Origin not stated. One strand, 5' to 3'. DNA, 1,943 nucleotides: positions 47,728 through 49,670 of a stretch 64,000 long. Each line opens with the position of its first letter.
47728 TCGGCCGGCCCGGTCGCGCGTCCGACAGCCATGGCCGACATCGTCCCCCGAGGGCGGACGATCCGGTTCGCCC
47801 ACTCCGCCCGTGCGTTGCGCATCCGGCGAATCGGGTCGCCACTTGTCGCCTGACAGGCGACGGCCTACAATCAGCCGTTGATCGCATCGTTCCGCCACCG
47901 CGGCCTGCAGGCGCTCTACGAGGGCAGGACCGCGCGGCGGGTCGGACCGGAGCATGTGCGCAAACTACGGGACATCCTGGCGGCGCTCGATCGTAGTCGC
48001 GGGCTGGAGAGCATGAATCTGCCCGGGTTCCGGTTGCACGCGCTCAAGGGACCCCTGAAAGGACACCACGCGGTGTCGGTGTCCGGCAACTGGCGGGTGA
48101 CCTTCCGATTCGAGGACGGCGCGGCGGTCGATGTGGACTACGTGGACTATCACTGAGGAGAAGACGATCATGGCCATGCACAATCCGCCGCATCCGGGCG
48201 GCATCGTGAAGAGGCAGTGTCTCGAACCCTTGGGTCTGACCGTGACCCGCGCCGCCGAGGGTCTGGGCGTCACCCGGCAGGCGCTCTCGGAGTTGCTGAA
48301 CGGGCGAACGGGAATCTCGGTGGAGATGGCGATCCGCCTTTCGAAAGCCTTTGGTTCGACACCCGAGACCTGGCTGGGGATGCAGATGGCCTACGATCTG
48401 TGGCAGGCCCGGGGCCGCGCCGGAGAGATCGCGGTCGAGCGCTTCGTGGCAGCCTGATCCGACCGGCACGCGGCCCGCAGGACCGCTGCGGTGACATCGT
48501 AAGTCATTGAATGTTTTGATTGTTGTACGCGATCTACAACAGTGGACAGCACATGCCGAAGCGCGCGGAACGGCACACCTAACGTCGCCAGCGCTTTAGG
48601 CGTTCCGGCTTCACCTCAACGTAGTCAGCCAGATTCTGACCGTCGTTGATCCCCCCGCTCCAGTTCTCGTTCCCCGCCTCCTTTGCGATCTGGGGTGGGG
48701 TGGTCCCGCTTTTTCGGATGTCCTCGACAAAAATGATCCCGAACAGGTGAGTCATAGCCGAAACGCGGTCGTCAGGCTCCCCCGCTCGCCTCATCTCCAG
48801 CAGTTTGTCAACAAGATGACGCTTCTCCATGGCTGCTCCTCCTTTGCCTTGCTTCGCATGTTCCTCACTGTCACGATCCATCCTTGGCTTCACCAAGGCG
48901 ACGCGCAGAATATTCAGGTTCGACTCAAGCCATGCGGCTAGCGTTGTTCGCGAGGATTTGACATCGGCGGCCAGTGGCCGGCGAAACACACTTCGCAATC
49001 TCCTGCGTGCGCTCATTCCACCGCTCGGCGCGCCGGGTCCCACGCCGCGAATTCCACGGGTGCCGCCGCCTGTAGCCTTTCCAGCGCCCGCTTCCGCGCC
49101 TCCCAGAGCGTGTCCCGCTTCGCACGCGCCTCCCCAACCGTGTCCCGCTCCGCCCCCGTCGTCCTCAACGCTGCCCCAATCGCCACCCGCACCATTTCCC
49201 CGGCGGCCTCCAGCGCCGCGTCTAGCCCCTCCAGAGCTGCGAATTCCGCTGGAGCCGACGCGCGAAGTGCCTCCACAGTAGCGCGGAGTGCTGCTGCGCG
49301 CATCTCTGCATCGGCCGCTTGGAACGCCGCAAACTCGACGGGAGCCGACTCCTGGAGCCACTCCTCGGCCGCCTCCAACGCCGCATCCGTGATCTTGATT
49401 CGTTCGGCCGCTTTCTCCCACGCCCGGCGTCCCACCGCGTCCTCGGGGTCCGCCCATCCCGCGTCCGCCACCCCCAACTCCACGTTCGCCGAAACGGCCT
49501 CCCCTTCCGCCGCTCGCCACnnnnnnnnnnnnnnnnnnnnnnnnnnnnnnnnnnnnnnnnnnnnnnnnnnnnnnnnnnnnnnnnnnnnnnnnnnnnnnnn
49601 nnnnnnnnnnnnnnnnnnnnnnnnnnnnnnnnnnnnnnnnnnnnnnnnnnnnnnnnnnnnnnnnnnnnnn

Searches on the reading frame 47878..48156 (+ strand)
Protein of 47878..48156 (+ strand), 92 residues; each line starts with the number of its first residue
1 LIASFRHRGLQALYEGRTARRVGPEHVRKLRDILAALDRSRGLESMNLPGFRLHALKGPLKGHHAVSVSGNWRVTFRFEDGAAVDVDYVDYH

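Call 29: search_protein_families(library=pfam, proteins=[window:47878-48156:+], max_evalue=0.01)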
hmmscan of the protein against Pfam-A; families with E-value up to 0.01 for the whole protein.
window:47878-48156:+ (92 aa): 1 family
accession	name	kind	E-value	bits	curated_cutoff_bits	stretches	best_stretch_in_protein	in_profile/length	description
PF05015.19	HigB-like_toxin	-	9.2e-17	61.7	27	1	4-92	2-91/91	RelE-like toxin of type II toxin-antitoxin system HigB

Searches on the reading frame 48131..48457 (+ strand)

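Call 29: search_protein_families(library=pfam, proteins=[window:48131-48457:+], max_evalue=0.01)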
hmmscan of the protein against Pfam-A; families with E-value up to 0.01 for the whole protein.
window:48131-48457:+ (108 aa): 5 families
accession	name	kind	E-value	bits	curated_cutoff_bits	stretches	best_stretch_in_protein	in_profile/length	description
PF01381.28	HTH_3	-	5.2e-13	49.3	23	1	28-81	2-54/55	Helix-turn-helix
PF13560.12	HTH_31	-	7.9e-07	29.7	27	1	35-79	14-59/64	Helix-turn-helix domain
PF12844.13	HTH_19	-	0.0003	21.1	30.2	1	30-82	7-58/64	Helix-turn-helix domain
PF15943.11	YdaS_toxin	-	0.0019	18.4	30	1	41-73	14-46/65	Bacterial toxin YdaS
PF22083.2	I-HmuI_NUMOD-like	-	0.009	16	27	0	38-59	15-36/46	DNA endonuclease I-HmuI-like, NUMOD-like domain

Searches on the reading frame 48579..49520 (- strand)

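Call 29: search_protein_families(library=pfam, proteins=[window:48579-49520:-], max_evalue=0.01)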
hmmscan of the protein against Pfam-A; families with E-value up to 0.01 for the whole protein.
window:48579-49520:- (313 aa): 1 family
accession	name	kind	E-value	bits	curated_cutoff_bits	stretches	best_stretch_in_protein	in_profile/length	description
PF24718.1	HTH_73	-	1.6e-06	28.3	27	1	235-304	4-71/71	HTH-like domain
